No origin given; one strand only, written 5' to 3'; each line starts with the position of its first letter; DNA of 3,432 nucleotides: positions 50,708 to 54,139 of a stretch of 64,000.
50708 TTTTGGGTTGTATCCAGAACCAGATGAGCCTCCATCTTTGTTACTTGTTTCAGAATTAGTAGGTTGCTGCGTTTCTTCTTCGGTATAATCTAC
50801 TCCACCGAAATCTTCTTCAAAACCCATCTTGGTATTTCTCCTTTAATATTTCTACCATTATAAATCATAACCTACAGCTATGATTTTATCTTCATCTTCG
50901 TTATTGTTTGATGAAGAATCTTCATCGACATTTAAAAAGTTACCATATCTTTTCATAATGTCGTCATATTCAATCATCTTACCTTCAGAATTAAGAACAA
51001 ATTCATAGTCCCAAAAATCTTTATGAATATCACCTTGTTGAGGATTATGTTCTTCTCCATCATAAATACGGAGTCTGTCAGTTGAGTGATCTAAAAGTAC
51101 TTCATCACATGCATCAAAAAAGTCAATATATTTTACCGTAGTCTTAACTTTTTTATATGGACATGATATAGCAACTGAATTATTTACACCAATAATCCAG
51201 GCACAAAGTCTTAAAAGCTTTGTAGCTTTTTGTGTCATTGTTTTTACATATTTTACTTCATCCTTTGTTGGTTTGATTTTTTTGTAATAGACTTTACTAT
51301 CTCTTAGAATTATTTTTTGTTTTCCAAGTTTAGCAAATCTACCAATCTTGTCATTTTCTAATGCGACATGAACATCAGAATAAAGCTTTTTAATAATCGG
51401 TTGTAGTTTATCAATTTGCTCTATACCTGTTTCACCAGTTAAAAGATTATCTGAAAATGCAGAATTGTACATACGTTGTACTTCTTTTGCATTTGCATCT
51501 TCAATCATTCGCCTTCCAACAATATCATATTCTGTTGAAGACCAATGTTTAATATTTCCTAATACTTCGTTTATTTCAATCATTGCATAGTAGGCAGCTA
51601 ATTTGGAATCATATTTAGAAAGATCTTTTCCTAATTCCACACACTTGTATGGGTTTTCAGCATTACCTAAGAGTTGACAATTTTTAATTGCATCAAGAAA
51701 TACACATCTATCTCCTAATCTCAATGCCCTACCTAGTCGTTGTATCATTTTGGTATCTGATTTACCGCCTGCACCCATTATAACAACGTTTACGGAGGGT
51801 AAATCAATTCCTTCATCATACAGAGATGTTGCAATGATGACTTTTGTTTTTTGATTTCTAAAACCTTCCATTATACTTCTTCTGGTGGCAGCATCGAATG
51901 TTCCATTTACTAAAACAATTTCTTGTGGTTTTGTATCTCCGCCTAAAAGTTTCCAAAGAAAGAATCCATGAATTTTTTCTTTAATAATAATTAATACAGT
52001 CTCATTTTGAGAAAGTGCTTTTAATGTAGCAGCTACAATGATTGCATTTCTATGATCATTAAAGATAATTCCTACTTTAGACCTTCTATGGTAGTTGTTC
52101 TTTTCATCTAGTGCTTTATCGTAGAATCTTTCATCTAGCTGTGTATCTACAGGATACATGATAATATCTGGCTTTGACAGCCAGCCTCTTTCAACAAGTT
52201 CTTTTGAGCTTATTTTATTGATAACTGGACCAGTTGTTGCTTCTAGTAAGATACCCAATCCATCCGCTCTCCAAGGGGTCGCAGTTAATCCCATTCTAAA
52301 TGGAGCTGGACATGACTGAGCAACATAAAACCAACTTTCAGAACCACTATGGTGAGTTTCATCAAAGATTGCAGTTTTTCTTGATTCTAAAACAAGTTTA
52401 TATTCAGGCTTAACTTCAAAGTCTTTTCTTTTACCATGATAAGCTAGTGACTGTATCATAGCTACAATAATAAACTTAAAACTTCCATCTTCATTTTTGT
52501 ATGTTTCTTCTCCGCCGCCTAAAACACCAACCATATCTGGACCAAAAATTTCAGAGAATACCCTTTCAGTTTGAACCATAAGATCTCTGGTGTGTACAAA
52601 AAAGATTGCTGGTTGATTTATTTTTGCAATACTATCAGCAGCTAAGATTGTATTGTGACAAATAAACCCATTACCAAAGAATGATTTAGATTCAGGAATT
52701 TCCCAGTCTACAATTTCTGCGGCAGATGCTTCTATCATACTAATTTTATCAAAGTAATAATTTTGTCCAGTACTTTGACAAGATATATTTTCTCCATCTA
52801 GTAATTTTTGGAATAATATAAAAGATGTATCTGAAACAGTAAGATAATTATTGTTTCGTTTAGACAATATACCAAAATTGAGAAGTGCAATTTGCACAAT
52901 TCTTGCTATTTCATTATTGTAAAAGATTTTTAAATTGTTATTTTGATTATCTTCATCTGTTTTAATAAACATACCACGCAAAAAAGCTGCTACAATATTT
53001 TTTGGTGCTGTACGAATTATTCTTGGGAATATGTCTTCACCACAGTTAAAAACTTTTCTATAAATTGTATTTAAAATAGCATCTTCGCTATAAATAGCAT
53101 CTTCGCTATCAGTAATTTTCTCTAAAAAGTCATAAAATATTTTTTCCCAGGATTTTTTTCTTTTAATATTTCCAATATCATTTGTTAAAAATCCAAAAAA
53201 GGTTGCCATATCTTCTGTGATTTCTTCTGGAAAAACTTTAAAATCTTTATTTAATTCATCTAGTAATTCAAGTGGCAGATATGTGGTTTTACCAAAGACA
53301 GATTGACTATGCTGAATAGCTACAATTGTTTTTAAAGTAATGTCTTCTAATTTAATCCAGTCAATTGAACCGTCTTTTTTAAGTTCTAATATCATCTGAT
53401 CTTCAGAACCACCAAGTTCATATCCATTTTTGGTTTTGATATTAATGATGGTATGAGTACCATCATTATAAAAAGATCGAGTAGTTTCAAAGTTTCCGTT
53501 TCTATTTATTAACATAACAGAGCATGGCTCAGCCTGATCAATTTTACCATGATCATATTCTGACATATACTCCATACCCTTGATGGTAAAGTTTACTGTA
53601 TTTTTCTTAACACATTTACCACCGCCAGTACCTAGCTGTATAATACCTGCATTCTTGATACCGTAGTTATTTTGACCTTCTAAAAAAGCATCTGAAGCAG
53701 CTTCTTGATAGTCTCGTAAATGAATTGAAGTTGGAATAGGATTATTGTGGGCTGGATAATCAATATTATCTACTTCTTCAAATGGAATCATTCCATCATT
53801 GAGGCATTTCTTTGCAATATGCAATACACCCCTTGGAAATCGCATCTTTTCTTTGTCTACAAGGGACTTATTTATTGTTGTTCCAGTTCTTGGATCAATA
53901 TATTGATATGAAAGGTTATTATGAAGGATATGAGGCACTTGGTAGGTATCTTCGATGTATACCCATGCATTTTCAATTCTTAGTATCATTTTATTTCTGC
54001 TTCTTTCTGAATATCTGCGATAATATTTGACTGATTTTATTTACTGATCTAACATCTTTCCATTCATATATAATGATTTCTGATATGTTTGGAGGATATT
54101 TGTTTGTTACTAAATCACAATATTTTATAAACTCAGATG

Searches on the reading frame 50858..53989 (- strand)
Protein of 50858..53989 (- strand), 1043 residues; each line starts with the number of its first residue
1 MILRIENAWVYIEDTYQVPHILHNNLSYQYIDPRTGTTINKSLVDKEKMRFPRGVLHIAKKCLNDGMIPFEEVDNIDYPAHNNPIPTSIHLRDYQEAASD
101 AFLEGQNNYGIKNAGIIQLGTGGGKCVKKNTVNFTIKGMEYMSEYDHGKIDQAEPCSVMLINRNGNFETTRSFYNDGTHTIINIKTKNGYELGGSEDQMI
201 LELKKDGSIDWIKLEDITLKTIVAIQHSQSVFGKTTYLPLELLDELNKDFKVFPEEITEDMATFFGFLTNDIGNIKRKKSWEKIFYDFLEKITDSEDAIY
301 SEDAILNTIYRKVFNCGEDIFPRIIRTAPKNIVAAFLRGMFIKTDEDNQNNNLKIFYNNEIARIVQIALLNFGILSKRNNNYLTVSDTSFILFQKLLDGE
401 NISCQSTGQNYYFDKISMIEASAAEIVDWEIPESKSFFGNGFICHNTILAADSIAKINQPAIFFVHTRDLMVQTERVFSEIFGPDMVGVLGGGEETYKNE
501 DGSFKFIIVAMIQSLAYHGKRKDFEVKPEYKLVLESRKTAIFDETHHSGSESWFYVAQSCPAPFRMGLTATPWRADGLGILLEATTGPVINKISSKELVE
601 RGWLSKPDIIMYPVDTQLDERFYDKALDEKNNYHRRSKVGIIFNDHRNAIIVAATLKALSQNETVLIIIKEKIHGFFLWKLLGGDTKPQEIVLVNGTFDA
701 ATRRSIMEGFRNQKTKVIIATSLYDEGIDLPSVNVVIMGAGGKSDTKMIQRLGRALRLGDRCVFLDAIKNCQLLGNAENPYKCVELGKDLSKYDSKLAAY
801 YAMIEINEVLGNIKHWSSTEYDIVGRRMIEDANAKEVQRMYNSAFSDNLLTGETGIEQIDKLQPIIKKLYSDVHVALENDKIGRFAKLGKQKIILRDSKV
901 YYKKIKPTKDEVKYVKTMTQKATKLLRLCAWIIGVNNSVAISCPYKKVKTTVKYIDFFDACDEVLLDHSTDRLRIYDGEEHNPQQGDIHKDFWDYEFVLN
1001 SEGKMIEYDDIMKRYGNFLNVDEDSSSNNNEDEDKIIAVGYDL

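Call 16: search_protein_families(library=pfam, proteins=[window:50858-53989:-], max_evalue=0.01)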
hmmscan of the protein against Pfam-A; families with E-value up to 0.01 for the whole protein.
window:50858-53989:- (1043 aa): 5 families
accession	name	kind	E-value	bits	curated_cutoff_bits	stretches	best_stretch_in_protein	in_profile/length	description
PF04851.21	ResIII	-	2.3e-17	63.8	22.5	1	447-572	37-162/164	Type III restriction enzyme, res subunit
PF00271.37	Helicase_C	-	6.9e-15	55.7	23.5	1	660-759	13-110/110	Helicase conserved C-terminal domain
PF14890.11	Intein_splicing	-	2.1e-05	24.8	35.8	1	173-446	42-155/155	Intein splicing domain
PF16203.11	ERCC3_RAD25_C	-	8.8e-05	22.3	27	1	692-758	83-151/248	ERCC3/RAD25/XPB C-terminal helicase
PF00270.35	DEAD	-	0.00032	20.9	26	1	456-572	43-160/167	DEAD/DEAH box helicase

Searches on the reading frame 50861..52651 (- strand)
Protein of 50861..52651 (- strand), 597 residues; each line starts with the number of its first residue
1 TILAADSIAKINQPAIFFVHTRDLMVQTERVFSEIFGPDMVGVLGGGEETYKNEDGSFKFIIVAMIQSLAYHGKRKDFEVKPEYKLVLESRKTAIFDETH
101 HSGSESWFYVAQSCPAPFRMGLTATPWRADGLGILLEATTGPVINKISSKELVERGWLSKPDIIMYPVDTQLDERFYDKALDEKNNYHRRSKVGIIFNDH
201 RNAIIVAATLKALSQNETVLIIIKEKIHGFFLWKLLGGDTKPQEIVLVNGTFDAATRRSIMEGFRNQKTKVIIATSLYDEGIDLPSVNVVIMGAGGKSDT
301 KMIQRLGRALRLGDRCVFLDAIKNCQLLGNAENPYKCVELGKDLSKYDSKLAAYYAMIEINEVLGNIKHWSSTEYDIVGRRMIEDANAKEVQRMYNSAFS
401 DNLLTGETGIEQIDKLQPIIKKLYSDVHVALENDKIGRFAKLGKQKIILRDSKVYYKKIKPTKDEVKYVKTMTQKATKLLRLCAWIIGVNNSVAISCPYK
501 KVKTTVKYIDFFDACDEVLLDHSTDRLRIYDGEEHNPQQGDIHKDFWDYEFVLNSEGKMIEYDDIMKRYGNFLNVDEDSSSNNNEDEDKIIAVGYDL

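Call 36: find_homologous_proteins(query=window:50861-52651:-, max_evalue=1e-30)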
Query window:50861-52651:- (597 aa): 5 proteins with E <= 1e-30 among 8000 candidates.
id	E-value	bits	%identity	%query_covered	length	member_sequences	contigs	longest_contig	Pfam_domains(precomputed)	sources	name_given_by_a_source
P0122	0.0e+0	1358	100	100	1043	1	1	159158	PF00271.38,PF04851.22,PF14890.12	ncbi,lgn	-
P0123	2.4e-155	536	44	97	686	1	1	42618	PF00270.36,PF00271.38,PF04851.22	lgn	-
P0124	2.2e-149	517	43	97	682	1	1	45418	PF00270.36,PF00271.38,PF04851.22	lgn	-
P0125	6.6e-149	515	44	97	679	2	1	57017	PF00270.36,PF00271.38,PF04851.22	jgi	jgi:superfamily II DNA or RNA helicase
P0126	2.3e-148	513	45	97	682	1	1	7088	PF00270.36,PF00271.38,PF04851.22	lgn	-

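Call 37: find_encoding_contigs(protein=P0123, flank=10000, max_places=2)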
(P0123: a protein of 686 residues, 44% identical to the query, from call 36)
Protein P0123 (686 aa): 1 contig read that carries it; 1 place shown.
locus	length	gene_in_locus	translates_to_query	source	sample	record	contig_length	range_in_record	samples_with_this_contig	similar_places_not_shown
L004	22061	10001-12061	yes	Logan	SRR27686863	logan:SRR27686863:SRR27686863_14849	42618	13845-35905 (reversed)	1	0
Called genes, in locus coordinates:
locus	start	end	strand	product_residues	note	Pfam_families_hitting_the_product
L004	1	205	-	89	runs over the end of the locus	-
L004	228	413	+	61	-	-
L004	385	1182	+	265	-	-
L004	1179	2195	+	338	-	-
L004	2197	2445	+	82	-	-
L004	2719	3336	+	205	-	-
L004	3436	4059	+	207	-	-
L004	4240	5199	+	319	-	-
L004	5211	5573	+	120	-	-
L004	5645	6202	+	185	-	-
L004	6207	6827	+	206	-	-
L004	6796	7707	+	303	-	PF05496:RuvB_N, PF05673:DUF815 (faint), PF25199:nSTAND_NTPase5 (faint), PF00004:AAA, PF05491:WHD_RuvB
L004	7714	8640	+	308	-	-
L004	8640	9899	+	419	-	-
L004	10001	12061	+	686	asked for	PF00270:DEAD (weak), PF04851:ResIII, PF00271:Helicase_C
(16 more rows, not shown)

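Call 38: find_encoding_contigs(protein=P0124, flank=10000, max_places=2)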
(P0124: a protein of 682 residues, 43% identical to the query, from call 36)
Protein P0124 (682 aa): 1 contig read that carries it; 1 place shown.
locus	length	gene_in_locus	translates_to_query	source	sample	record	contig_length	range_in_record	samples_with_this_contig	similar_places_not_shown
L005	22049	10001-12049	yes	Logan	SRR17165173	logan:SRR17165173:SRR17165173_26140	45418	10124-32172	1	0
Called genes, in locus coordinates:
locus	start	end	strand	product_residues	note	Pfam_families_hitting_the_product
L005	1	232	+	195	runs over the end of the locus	-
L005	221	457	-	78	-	-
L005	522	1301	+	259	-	-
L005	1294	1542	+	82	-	-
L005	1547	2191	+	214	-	-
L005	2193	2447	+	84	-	-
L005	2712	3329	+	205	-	-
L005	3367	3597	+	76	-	-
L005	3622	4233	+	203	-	-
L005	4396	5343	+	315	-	-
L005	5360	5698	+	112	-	-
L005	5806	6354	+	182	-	-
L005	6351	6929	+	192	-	-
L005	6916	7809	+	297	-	PF05496:RuvB_N, PF00158:Sigma54_activat (faint), PF00004:AAA, PF05491:WHD_RuvB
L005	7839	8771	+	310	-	PF04542:Sigma70_r2 (faint)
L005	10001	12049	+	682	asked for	PF00270:DEAD (weak), PF04851:ResIII, PF00271:Helicase_C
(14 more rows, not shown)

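Call 39: find_encoding_contigs(protein=P0125, flank=10000, max_places=2)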
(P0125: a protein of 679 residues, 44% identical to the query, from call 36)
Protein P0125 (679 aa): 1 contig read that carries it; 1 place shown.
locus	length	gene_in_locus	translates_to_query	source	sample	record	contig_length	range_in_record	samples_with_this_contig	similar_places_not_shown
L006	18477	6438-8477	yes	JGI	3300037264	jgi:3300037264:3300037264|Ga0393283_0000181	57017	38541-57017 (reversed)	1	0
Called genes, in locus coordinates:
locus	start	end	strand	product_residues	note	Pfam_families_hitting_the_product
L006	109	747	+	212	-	-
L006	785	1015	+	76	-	-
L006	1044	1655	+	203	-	-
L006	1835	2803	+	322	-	-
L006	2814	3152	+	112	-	-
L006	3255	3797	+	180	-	-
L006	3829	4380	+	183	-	-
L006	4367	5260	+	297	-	PF01078:Mg_chelatase (faint), PF05496:RuvB_N, PF00158:Sigma54_activat (faint), PF13173:AAA_14 (weak), PF00004:AAA, PF05491:WHD_RuvB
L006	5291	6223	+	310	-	-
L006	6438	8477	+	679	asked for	PF04851:ResIII, PF00270:DEAD (weak), PF00271:Helicase_C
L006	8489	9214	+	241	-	-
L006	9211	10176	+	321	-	-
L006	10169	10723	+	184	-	PF06908:YpsA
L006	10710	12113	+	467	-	PF01068:DNA_ligase_A_M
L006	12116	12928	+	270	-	PF05050:Methyltransf_21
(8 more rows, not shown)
